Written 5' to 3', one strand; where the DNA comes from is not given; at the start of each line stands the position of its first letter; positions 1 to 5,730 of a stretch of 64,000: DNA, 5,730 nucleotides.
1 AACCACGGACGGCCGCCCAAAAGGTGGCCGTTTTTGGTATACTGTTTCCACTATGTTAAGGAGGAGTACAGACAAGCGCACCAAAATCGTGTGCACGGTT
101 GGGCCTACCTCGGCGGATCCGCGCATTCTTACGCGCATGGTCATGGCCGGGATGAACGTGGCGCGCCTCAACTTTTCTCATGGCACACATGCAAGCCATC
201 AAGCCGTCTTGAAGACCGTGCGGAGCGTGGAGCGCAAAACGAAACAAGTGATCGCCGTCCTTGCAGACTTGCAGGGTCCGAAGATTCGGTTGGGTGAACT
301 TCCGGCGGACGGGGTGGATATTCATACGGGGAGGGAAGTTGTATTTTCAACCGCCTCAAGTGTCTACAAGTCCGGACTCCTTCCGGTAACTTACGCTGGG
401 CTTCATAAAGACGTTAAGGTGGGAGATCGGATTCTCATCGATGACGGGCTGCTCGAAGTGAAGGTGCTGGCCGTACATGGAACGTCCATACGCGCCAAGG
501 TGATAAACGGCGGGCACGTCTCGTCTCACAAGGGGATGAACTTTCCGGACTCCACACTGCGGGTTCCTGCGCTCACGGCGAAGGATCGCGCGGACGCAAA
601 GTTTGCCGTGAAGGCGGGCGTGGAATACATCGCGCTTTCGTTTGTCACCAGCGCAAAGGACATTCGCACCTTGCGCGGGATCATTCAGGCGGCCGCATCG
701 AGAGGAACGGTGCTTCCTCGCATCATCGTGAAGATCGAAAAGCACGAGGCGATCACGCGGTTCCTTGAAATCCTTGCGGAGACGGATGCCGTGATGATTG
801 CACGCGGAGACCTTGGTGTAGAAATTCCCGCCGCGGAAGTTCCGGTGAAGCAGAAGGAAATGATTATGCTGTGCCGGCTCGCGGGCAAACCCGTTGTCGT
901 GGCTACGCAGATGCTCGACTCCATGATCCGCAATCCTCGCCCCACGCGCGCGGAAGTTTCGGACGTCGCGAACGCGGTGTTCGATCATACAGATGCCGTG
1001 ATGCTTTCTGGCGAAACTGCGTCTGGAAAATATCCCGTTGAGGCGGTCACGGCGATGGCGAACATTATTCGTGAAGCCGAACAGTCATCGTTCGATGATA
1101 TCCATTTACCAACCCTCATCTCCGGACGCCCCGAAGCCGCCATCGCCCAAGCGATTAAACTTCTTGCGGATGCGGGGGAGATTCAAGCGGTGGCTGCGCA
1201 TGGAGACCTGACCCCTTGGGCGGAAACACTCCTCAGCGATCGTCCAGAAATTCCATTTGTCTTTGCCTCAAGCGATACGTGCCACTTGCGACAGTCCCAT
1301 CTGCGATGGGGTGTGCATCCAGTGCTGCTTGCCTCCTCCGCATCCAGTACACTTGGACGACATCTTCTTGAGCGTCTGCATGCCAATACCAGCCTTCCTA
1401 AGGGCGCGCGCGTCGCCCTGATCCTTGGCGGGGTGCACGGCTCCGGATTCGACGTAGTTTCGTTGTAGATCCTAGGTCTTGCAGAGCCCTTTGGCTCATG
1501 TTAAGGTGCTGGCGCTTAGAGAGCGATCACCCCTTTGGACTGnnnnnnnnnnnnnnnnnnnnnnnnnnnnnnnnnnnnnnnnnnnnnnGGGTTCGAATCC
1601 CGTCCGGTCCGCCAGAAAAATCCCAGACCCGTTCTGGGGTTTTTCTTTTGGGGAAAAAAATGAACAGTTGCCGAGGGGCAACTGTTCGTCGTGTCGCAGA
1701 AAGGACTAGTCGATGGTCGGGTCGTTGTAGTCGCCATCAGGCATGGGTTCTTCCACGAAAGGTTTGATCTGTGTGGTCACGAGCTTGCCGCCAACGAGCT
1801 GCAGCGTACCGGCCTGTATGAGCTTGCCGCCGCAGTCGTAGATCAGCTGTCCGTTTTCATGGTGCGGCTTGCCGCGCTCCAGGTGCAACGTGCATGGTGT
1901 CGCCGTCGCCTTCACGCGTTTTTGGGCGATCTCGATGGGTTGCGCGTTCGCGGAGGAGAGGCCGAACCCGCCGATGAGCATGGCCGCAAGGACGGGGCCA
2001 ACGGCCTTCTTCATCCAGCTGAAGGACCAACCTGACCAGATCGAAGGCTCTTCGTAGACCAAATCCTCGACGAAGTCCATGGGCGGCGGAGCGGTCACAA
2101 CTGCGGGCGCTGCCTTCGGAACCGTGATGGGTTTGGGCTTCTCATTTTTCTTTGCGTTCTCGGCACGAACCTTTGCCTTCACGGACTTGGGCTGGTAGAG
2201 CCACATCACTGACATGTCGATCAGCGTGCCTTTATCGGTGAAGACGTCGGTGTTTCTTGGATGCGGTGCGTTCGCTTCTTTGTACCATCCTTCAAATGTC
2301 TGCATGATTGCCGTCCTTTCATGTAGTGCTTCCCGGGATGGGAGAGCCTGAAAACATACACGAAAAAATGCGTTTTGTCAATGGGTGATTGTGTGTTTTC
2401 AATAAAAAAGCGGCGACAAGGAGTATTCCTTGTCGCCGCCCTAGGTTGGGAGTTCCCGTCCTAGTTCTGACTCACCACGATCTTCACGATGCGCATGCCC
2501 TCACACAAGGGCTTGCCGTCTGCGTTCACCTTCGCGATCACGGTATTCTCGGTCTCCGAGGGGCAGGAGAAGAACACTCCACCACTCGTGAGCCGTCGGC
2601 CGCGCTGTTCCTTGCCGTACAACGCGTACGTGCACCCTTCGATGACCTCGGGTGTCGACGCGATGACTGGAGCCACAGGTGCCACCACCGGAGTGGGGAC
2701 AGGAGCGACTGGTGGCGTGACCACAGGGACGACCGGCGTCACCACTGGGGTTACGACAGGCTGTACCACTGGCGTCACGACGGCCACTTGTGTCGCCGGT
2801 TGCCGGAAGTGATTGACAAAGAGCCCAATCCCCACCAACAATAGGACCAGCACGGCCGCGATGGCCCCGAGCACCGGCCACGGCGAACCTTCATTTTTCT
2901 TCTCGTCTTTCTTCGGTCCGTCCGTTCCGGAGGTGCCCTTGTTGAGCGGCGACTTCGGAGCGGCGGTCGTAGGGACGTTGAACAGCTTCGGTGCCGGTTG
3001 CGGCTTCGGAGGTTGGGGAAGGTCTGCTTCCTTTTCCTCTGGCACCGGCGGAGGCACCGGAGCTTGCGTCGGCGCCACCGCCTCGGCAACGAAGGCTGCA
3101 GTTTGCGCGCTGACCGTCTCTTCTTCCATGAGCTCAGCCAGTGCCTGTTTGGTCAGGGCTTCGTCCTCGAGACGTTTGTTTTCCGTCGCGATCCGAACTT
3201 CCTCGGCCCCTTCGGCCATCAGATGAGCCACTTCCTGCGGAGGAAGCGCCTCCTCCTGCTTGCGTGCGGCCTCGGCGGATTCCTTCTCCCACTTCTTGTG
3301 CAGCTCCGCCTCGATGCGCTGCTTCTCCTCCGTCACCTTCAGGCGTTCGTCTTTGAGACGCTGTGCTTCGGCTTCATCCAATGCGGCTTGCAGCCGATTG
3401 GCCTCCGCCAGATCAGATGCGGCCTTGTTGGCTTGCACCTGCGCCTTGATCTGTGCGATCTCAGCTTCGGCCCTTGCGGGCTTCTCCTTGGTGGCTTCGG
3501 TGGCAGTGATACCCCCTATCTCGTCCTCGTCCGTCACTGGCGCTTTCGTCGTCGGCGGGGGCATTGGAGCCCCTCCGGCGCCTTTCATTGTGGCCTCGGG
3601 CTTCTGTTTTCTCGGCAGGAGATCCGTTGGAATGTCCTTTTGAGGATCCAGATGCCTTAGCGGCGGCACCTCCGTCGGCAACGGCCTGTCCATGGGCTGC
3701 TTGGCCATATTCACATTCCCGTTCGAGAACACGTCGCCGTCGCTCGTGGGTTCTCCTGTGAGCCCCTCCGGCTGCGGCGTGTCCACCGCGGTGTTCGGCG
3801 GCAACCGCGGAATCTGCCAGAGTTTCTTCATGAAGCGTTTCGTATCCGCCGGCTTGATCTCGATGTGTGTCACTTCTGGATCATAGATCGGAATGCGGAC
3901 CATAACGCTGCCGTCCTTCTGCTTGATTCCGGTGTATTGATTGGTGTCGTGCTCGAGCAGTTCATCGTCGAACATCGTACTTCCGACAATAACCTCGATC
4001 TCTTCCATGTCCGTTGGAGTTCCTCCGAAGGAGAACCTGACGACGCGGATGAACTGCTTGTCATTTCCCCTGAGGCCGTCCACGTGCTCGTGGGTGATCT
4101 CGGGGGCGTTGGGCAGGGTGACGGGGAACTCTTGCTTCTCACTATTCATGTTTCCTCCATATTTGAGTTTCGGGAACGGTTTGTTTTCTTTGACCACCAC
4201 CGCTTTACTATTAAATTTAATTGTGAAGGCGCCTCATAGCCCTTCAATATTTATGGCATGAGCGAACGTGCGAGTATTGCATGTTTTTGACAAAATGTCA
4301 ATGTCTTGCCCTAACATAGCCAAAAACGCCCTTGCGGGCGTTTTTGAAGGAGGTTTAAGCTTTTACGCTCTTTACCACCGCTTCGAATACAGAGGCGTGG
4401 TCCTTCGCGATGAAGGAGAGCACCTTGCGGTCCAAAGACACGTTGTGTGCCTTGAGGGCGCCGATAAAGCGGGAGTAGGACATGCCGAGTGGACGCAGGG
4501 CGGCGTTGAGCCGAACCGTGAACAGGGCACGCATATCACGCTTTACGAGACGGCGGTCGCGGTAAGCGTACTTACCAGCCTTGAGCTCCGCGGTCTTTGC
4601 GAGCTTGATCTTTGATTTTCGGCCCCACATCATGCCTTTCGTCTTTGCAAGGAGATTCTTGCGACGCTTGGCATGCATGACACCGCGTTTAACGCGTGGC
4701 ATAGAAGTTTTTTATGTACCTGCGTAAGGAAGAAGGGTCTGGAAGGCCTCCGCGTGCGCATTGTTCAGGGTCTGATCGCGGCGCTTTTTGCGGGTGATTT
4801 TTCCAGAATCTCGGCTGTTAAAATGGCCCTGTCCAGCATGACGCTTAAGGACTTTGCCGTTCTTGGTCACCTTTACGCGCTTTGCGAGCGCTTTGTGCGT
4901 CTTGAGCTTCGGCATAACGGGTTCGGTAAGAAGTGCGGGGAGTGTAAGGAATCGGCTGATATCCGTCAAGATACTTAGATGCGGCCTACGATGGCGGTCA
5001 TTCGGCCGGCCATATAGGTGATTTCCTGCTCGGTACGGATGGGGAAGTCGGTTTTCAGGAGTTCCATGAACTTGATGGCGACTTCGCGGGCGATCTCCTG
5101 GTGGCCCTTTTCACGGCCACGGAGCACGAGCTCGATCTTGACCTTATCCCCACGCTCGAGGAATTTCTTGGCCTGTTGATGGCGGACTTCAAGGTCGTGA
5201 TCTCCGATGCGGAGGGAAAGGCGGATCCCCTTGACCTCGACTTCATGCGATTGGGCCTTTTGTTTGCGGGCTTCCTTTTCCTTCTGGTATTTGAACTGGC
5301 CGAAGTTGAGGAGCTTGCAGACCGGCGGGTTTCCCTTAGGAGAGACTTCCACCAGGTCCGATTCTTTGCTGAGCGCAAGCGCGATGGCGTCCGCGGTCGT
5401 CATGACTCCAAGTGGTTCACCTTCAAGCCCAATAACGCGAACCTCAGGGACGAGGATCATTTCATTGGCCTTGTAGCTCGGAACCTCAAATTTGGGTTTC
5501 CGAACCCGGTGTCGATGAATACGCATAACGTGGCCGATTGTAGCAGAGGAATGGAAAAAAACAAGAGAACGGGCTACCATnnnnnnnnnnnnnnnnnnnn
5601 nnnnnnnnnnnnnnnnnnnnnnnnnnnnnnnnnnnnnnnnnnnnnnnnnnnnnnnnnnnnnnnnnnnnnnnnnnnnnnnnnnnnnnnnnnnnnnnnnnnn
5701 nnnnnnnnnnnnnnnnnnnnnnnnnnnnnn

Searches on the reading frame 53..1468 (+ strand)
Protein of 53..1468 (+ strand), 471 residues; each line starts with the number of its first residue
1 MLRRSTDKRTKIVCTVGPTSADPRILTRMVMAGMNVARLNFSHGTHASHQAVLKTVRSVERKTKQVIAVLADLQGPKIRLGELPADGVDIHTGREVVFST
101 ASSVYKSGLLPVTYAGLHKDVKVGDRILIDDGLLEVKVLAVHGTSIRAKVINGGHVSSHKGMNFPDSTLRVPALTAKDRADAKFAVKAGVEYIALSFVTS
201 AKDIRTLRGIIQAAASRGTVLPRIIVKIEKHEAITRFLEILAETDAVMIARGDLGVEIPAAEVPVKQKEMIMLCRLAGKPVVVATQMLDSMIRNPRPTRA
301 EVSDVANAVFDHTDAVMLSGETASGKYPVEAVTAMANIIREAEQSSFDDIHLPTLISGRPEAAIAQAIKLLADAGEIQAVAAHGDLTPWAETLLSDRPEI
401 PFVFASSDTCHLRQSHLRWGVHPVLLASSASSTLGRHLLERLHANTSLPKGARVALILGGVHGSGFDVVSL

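Call 18: search_protein_families(library=pfam, proteins=[window:53-1468:+], max_evalue=0.00001)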
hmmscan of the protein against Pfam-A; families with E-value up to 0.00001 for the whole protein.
window:53-1468:+ (471 aa): 1 family
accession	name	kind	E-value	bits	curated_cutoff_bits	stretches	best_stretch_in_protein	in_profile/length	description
PF00224.27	PK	-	2.2e-119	398.8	30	1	8-332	2-328/328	Pyruvate kinase, barrel domain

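Call 20: find_encoding_contigs(protein=window:53-1468:+, flank=2000, max_places=3)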
Protein window:53-1468:+ (471 aa): no gene with exactly this product is on record in the collection.

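Call 22: find_homologous_proteins(query=window:53-1468:+, max_evalue=1e-30)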
Query window:53-1468:+ (471 aa): 8000 proteins with E <= 1e-30 among 8000 candidates; the best 120 are listed.
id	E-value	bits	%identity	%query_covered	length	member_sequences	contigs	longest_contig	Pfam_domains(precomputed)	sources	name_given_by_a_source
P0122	0.0e+0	1015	100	100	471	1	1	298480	PF00224.28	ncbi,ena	-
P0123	1.5e-177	609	63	98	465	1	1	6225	PF00224.28,PF03328.21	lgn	-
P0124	3.7e-174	598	63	99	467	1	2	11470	PF00224.28,PF02887.22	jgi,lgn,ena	-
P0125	7.4e-171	587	61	99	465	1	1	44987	PF00224.28,PF02887.22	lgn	-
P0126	2.7e-170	585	61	98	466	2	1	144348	PF00224.28,PF02887.22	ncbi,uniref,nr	ncbi:pyruvate kinase [Candidatus Uhrbacteria bacterium RIFCSPHIGHO2_01_FULL_63_20]|uniref:Pyruvate k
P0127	7.3e-170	584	59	99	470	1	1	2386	PF00224.28,PF02887.22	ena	-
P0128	2.9e-169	582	60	98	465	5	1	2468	PF00224.28,PF02887.22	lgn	-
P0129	2.9e-169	582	61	99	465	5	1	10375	PF00224.28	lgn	-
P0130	4.6e-169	581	60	99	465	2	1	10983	PF00224.28,PF02887.22,PF03328.21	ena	-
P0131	7.4e-169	581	59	99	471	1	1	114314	PF00224.28,PF02887.22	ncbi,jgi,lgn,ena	-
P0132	1.7e-168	579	59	99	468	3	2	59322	PF00224.28,PF02887.22,PF03328.21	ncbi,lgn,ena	-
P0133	3.3e-168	578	60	98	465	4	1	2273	PF00224.28,PF02887.22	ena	-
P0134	6.4e-168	577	60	98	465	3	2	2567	PF00224.28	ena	-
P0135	8.7e-168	577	61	98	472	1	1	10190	PF00224.28,PF02887.22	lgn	-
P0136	1.4e-167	576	59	99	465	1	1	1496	PF00224.28,PF02887.22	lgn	-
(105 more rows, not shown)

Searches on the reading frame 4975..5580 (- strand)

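Call 80: search_protein_families(library=pfam, proteins=[window:4975-5580:-], max_evalue=0.0001)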
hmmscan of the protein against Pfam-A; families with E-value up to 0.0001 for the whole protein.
window:4975-5580:- (201 aa): 2 families
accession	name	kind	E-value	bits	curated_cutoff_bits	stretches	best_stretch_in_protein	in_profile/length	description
PF05198.21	IF3_N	-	2e-25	89.1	26.9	1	39-107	2-70/70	Translation initiation factor IF-3, N-terminal domain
PF00707.27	IF3_C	-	2.1e-19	69.7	34.8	1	114-190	1-75/86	Translation initiation factor IF-3, C-terminal domain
